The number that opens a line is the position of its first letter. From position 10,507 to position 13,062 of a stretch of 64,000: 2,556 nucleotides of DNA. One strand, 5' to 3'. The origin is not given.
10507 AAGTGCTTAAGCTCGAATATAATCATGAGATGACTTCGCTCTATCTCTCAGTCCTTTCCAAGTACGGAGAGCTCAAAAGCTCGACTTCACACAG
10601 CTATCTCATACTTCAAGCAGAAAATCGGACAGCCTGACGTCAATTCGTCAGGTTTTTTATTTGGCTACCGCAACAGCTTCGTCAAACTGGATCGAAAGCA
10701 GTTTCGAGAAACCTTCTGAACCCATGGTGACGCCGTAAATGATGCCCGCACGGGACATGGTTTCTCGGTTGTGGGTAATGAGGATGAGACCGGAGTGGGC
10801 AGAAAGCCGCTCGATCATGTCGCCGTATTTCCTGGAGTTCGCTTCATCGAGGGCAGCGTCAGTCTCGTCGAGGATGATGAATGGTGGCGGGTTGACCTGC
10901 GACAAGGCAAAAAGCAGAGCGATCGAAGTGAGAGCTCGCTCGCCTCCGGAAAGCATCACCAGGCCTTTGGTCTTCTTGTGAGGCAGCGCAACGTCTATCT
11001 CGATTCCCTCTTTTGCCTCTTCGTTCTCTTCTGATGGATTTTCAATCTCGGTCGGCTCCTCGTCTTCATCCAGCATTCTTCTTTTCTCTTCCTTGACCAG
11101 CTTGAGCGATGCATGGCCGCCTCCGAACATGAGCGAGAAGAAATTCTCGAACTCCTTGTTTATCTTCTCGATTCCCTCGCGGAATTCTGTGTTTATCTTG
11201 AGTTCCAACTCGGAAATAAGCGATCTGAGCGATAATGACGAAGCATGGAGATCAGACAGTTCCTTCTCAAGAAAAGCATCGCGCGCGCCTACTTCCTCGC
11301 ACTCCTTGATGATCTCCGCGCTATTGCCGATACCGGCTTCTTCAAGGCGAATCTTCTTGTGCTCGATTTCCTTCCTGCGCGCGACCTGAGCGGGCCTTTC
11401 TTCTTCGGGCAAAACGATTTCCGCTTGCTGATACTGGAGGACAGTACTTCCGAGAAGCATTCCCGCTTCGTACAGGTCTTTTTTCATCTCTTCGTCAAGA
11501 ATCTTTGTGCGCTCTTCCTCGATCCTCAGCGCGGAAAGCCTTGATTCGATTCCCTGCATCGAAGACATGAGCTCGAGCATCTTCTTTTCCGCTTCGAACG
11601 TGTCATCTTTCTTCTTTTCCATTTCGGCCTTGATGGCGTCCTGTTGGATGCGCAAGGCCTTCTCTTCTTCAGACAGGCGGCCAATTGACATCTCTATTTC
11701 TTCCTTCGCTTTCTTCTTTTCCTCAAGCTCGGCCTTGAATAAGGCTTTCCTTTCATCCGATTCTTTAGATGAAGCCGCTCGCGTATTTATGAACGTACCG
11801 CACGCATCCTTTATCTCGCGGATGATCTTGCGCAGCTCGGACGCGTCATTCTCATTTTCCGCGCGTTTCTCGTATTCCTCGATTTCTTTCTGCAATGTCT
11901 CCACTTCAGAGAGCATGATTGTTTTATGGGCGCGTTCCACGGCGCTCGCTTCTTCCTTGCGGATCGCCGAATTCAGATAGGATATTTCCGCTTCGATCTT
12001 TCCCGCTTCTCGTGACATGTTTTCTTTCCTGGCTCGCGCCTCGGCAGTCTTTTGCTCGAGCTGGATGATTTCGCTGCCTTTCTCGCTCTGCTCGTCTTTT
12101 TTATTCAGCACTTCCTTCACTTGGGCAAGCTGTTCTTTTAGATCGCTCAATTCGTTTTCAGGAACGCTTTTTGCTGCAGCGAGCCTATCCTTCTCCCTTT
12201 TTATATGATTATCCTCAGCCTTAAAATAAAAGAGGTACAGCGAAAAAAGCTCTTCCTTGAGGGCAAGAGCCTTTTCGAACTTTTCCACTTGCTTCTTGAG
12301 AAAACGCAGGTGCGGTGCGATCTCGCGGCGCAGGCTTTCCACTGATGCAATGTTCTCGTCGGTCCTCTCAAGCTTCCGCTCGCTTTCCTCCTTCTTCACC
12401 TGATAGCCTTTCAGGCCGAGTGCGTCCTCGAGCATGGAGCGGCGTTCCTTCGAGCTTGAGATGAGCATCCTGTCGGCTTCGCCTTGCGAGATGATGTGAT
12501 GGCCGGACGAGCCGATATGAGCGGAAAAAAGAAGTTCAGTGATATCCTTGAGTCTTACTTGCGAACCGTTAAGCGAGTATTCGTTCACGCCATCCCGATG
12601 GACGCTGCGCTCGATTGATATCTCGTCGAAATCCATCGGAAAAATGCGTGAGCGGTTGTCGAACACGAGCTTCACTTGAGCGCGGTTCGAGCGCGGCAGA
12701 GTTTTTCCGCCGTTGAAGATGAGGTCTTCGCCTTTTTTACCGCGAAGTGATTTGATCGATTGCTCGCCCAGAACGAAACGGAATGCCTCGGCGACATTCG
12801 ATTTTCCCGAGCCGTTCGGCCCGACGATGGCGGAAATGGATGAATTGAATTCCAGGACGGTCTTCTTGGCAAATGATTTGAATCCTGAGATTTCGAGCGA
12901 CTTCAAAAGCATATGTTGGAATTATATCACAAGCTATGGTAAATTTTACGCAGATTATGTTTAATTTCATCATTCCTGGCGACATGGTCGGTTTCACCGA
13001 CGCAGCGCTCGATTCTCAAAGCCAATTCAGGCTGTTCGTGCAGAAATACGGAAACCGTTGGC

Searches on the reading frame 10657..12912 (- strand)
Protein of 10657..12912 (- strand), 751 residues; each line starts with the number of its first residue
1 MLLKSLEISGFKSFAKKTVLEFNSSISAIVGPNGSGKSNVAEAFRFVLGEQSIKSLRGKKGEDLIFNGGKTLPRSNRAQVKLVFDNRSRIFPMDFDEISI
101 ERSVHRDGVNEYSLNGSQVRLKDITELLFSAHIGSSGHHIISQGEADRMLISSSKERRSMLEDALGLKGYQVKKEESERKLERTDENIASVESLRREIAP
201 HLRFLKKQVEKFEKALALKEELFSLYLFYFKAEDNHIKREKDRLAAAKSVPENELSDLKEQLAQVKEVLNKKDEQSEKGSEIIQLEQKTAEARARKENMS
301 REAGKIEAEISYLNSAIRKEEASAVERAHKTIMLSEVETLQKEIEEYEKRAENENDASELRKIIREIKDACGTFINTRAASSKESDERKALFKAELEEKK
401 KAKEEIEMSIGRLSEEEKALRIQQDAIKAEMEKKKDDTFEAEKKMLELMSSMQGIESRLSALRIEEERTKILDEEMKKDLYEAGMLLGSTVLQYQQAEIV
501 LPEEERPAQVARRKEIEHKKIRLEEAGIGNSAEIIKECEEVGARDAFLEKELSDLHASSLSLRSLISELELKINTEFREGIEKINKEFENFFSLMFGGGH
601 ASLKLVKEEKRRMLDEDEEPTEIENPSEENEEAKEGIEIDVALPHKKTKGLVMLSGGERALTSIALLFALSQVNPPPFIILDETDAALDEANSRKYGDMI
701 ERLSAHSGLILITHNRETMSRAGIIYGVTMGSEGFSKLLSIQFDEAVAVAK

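Call 60: search_protein_families(library=pfam, proteins=[window:10657-12912:-], max_evalue=0.0001)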
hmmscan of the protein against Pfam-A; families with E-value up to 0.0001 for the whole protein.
window:10657-12912:- (751 aa): 5 families
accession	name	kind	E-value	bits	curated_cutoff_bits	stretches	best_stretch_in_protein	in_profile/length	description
PF02463.25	SMC_N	-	7.8e-57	192.7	40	1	3-736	2-219/220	RecF/RecN/SMC N terminal domain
PF13175.12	AAA_15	-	3.1e-09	37.4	32.1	1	1-424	1-251/374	AAA ATPase domain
PF13476.12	AAA_23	-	2.2e-07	32.1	27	0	5-270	1-194/201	AAA domain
PF13304.12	AAA_21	-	1.4e-06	29.1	27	1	26-89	1-83/304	AAA domain, putative AbiEii toxin, Type IV TA system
PF00005.33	ABC_tran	-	1.8e-05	25.8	25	0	25-151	12-119/137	ABC transporter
